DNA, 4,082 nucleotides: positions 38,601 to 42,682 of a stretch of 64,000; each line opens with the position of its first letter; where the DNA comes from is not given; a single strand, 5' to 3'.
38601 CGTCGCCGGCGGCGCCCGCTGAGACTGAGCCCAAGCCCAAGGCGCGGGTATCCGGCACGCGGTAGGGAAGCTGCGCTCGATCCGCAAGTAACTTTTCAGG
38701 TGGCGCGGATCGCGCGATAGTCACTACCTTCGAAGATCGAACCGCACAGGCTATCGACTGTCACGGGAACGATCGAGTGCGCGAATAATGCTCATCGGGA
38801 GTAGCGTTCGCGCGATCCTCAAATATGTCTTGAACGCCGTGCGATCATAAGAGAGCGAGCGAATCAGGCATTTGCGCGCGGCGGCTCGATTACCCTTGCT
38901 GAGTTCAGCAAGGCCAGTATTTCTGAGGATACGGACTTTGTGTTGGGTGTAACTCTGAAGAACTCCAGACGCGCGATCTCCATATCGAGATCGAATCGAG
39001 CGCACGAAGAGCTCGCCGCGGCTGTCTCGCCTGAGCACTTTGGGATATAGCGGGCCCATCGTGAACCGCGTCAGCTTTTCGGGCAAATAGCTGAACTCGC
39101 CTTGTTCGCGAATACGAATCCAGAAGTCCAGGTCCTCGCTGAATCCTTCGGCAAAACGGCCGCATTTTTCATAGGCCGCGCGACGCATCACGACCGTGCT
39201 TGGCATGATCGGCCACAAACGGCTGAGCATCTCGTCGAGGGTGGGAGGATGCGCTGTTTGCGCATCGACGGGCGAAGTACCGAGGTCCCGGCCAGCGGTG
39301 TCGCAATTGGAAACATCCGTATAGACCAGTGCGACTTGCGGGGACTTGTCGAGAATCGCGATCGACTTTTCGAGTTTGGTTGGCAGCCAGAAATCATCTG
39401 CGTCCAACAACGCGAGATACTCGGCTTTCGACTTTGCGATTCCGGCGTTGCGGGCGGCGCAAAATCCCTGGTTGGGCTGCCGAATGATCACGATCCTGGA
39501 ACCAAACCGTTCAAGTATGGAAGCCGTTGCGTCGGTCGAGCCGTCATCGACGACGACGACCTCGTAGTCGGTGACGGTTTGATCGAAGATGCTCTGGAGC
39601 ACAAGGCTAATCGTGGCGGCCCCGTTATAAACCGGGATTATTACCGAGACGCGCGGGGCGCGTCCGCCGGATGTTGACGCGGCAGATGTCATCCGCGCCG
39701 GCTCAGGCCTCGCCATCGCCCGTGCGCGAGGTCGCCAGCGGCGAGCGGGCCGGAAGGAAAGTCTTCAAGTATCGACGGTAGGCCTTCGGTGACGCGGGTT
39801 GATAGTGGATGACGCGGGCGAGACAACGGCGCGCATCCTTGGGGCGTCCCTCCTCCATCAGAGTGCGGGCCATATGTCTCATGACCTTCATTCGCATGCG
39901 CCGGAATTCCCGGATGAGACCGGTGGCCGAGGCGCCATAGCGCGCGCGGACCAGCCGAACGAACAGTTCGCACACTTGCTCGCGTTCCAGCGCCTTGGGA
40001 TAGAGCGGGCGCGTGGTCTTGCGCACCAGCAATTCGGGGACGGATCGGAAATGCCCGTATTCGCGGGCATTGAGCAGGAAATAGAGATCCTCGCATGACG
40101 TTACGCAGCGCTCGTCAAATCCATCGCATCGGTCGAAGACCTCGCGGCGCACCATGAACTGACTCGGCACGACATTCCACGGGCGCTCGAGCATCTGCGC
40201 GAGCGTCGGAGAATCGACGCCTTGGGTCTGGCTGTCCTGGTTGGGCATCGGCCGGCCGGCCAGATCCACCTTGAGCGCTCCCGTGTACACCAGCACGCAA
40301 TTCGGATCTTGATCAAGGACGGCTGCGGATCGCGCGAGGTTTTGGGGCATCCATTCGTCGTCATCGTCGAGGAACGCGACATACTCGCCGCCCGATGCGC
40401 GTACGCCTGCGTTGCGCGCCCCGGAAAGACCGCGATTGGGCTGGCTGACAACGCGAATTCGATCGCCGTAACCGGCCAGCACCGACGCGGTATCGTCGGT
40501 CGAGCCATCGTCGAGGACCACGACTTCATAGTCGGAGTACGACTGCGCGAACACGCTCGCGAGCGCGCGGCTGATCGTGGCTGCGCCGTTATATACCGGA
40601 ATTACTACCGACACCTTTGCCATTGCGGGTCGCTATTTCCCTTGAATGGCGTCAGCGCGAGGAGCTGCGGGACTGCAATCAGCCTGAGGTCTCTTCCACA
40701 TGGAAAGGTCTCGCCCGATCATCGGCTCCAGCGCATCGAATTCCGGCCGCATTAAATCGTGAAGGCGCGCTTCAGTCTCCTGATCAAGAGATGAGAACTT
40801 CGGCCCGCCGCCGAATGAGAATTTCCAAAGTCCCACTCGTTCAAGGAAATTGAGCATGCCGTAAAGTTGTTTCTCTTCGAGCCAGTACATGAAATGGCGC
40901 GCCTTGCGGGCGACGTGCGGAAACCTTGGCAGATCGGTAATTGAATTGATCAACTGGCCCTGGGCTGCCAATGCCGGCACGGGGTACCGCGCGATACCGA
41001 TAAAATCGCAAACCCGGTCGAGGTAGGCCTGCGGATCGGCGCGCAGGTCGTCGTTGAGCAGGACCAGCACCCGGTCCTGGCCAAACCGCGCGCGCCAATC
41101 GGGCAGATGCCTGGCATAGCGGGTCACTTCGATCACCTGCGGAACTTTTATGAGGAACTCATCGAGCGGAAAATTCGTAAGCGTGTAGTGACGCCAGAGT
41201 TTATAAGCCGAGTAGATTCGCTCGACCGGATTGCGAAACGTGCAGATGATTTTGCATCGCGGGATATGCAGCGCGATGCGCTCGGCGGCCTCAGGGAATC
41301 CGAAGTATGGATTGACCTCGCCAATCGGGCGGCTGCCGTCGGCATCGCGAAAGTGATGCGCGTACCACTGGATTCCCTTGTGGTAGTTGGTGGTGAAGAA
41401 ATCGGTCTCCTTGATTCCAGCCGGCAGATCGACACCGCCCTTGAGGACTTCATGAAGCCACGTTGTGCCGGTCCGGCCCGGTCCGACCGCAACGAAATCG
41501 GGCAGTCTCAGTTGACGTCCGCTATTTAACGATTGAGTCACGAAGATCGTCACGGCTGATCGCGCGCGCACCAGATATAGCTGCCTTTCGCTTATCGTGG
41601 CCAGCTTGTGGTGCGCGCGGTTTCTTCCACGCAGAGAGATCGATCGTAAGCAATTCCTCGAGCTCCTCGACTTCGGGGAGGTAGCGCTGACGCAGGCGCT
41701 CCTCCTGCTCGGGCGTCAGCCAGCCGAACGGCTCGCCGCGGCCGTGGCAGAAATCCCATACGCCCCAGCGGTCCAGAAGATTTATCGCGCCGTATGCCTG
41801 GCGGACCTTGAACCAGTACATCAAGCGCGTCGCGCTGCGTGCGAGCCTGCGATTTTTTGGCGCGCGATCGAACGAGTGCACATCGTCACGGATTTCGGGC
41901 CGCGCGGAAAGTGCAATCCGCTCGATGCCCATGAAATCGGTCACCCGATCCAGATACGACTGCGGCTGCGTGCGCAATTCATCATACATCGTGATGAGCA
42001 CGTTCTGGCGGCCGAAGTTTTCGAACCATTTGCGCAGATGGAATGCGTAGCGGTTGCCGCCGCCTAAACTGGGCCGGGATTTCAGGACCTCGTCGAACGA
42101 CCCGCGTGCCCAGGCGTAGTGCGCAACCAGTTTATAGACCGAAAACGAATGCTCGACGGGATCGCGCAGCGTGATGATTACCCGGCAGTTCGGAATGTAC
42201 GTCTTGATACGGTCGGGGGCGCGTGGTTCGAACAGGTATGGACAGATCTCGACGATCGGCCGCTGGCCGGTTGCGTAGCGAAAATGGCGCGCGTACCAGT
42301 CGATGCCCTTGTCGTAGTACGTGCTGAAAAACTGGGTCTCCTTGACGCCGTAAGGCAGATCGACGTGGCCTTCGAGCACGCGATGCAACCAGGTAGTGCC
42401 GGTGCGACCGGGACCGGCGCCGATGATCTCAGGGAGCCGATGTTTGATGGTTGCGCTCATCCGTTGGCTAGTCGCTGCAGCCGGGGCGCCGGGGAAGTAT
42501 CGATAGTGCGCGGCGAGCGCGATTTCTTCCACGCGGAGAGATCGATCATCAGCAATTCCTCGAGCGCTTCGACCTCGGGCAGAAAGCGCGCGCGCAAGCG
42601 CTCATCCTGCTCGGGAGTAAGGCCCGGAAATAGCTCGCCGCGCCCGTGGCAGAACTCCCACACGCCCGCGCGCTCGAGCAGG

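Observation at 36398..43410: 'Sulfo' glycoconjugate locus: SQD1-type UDP-sulfoquinovose synthase with three GT2 glycosyltransferases and three sulfotransferases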

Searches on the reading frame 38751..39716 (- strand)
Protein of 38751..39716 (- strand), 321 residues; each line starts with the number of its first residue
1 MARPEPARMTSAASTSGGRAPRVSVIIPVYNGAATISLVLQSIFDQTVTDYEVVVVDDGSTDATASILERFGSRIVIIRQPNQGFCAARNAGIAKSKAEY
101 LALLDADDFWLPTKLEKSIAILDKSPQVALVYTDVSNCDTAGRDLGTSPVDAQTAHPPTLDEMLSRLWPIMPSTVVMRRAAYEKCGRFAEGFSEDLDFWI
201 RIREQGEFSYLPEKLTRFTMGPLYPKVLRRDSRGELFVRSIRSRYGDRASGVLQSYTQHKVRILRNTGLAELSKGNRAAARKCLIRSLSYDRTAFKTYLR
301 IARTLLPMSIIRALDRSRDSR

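Call 3: search_protein_families(library=pfam, proteins=[window:38751-39716:-], max_evalue=0.01)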
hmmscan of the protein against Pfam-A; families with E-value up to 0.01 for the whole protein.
window:38751-39716:- (321 aa): 4 families
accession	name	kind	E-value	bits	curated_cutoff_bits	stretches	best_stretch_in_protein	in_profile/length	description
PF00535.33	Glycos_transf_2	-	7e-34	117.6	23.3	1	24-184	1-166/168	Glycosyl transferase family 2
PF13641.12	Glyco_tranf_2_3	-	6.6e-17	62.7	27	1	21-217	1-210/230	Glycosyltransferase like family 2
PF10111.15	Glyco_tranf_2_2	-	1.2e-16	61.5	27.3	1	24-221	1-220/276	Glycosyltransferase like family 2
PF13704.12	Glyco_tranf_2_4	-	0.0033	18.3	27.5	0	52-111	21-85/98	Glycosyl transferase family 2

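Call 6: search_protein_families(library=ncbifam, proteins=[window:38751-39716:-], max_evalue=0.001)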
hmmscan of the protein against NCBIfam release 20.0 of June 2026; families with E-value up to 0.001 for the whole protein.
window:38751-39716:- (321 aa): 28 families (the best 25 are shown)
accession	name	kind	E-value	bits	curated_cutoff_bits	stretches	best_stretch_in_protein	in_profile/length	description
NF047683.1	TeichurnBiosyTuaG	equivalog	1.5e-27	96.9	400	1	20-220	5-205/252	teichuronic acid biosynthesis protein TuaG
NF053739.1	GlytfEpsEBac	equivalog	1.1e-25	90.1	450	1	21-210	1-193/265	glycosyltransferase EpsE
NF007482.0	PRK10073.1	equivalog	7e-25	87.7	423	1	20-121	5-109/334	glycosyltransferase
TIGR03965.1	mycofact_glyco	equivalog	1.1e-22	80.5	280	1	15-207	68-268/467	mycofactocin biosynthesis glycosyltransferase MftF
NF041875.1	EPS_EpsD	equivalog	6.8e-22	78.3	370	1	23-129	1-111/325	exopolysaccharide biosynthesis glycosyltransferase EpsD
TIGR04283.1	glyco_like_mftF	equivalog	3.5e-18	66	182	1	23-120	1-94/221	TIGR04283 family arsenosugar biosynthesis glycosyltransferase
TIGR03937.1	PgaC_IcaA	equivalog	5.9e-17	61.7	422.3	1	14-131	38-159/407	poly-beta-1,6-N-acetyl-D-glucosamine synthase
NF038302.1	EPS_HpsE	equivalog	4.3e-14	52.2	300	1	23-129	3-118/307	hormogonium polysaccharide biosynthesis glycosyltransferase HpsE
TIGR04017.1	WcaA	equivalog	1.1e-11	44.9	495.75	1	20-139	4-127/279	colanic acid biosynthesis glycosyltransferase WcaA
NF050050.1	ProtGlycPglI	equivalog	1.2e-11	44.6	500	1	21-120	2-106/306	GalNAc(5)-diNAcBac-PP-undecaprenol beta-1,3-glucosyltransferase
NF007453.0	PRK10018.1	equivalog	2e-11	44.1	382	1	20-139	5-128/280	colanic acid biosynthesis glycosyltransferase WcaA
TIGR04182.1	glyco_TIGR04182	equivalog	6.7e-10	38.8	325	1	23-119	2-94/293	S-layer glycoprotein N-glycosyltransferase AglJ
TIGR03111.1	glyc2_xrt_Gpos1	hypoth_equivalog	4.7e-09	35.5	363.95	1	16-130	44-164/439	TIGR03111 family XrtG-associated glycosyltransferase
NF041394.1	GtaseAglG_Halo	equivalog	7.7e-09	35.2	440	1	22-129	2-114/304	glucosyl-dolichyl phosphate glucuronosyltransferase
NF007986.1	PRK10714.1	equivalog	1.4e-08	34.1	529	1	22-122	7-115/316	undecaprenyl-phosphate 4-deoxy-4-formamido-L-arabinose transferase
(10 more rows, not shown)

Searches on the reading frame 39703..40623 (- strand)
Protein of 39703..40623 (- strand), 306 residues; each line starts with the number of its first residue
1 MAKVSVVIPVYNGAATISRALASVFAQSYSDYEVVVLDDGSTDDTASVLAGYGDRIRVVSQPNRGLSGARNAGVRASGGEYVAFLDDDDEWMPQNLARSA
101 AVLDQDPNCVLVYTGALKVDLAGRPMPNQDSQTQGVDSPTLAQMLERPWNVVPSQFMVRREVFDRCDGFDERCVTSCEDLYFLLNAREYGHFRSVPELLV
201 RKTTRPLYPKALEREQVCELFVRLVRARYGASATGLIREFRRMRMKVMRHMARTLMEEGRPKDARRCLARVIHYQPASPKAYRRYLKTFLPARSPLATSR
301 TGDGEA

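Call 3: search_protein_families(library=pfam, proteins=[window:39703-40623:-], max_evalue=0.01)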
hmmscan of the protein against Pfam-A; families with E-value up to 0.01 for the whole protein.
window:39703-40623:- (306 aa): 4 families
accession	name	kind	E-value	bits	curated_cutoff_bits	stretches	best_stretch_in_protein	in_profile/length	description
PF00535.33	Glycos_transf_2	-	6.5e-36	124.2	23.3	1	5-164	1-165/168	Glycosyl transferase family 2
PF13641.12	Glyco_tranf_2_3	-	1.2e-15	58.6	27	1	4-215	3-223/230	Glycosyltransferase like family 2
PF10111.15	Glyco_tranf_2_2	-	3.5e-15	56.7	27.3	1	5-207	1-222/276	Glycosyltransferase like family 2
PF14559.12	TPR_19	-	0.0061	17.3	25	0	249-281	29-61/68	Tetratricopeptide repeat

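Call 6: search_protein_families(library=ncbifam, proteins=[window:39703-40623:-], max_evalue=0.001)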
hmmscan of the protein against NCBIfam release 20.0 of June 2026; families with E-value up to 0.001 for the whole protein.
window:39703-40623:- (306 aa): 26 families (the best 25 are shown)
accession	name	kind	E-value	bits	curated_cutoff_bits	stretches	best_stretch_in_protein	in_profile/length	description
NF041875.1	EPS_EpsD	equivalog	1.1e-26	94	370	1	4-174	1-178/325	exopolysaccharide biosynthesis glycosyltransferase EpsD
NF007482.0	PRK10073.1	equivalog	2.1e-24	86.2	423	1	2-95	6-102/334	glycosyltransferase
NF047683.1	TeichurnBiosyTuaG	equivalog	1.4e-23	83.8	400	1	3-126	7-133/252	teichuronic acid biosynthesis protein TuaG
TIGR03965.1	mycofact_glyco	equivalog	2.5e-22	79.4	280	1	2-240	74-307/467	mycofactocin biosynthesis glycosyltransferase MftF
NF053739.1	GlytfEpsEBac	equivalog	4.6e-19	68.4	450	1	3-169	2-167/265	glycosyltransferase EpsE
NF041394.1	GtaseAglG_Halo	equivalog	6.1e-18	65.1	440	1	3-173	2-178/304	glucosyl-dolichyl phosphate glucuronosyltransferase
NF050050.1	ProtGlycPglI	equivalog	1.3e-17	64.1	500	1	1-127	1-137/306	GalNAc(5)-diNAcBac-PP-undecaprenol beta-1,3-glucosyltransferase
TIGR04283.1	glyco_like_mftF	equivalog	1.5e-16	60.7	182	1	4-98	1-91/221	TIGR04283 family arsenosugar biosynthesis glycosyltransferase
NF038302.1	EPS_HpsE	equivalog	1.4e-15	57.1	300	1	3-128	2-135/307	hormogonium polysaccharide biosynthesis glycosyltransferase HpsE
TIGR03937.1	PgaC_IcaA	equivalog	3.9e-15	55.7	422.3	1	2-89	45-136/407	poly-beta-1,6-N-acetyl-D-glucosamine synthase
NF038299.1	EPS_HpsN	equivalog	2.2e-13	49.9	425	1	3-110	2-113/317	hormogonium polysaccharide biosynthesis glycosyltransferase HpsN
NF007453.0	PRK10018.1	equivalog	4.3e-12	46.3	382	1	4-102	8-110/280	colanic acid biosynthesis glycosyltransferase WcaA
TIGR04017.1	WcaA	equivalog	6.2e-12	45.7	495.75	1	4-101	7-108/279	colanic acid biosynthesis glycosyltransferase WcaA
NF007986.1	PRK10714.1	equivalog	2.6e-09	36.5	529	1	2-108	6-120/316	undecaprenyl-phosphate 4-deoxy-4-formamido-L-arabinose transferase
TIGR04182.1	glyco_TIGR04182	equivalog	2.4e-08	33.7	325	1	3-96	1-90/293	S-layer glycoprotein N-glycosyltransferase AglJ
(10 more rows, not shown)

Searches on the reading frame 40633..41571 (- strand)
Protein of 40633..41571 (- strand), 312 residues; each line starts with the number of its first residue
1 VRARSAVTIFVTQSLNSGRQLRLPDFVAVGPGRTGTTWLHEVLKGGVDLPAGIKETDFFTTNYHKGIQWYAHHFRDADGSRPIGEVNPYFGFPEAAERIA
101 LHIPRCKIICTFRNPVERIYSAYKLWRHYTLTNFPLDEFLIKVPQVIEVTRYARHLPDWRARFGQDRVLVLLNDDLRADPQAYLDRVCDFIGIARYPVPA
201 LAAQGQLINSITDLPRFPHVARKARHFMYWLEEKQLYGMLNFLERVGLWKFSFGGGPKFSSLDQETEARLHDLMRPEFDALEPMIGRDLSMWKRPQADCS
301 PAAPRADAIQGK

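Call 3: search_protein_families(library=pfam, proteins=[window:40633-41571:-], max_evalue=0.01)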
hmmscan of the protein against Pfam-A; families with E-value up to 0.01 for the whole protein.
window:40633-41571:- (312 aa): 2 families
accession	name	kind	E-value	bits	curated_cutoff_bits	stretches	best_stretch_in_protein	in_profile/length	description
PF00685.33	Sulfotransfer_1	-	3.6e-18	66.3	22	1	24-194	2-182/255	Sulfotransferase domain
PF13469.12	Sulfotransfer_3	-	9.2e-16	59.2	27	1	94-194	113-213/216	Sulfotransferase family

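Call 6: search_protein_families(library=ncbifam, proteins=[window:40633-41571:-], max_evalue=0.001)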
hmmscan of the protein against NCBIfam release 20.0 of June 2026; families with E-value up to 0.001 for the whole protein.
window:40633-41571:- (312 aa): 0 families

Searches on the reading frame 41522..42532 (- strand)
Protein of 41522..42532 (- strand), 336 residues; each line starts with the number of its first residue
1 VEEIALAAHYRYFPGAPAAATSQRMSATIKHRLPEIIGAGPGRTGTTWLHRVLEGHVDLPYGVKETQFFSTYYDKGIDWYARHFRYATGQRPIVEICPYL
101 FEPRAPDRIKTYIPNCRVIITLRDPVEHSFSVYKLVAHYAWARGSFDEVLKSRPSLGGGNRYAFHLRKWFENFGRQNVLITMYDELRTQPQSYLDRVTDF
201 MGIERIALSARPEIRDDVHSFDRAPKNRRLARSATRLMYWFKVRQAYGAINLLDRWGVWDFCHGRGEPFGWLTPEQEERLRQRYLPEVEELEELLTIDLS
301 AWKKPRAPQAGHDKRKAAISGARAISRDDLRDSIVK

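Call 3: search_protein_families(library=pfam, proteins=[window:41522-42532:-], max_evalue=0.01)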
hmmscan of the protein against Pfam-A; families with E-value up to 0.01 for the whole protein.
window:41522-42532:- (336 aa): 2 families
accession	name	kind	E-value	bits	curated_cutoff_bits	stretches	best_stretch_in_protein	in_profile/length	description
PF00685.33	Sulfotransfer_1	-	3.9e-14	53.1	22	1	36-204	4-182/255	Sulfotransferase domain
PF13469.12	Sulfotransfer_3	-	6.4e-14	53.2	27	2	106-204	115-213/216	Sulfotransferase family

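Call 6: search_protein_families(library=ncbifam, proteins=[window:41522-42532:-], max_evalue=0.001)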
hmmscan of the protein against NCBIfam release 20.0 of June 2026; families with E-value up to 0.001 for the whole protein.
window:41522-42532:- (336 aa): 0 families
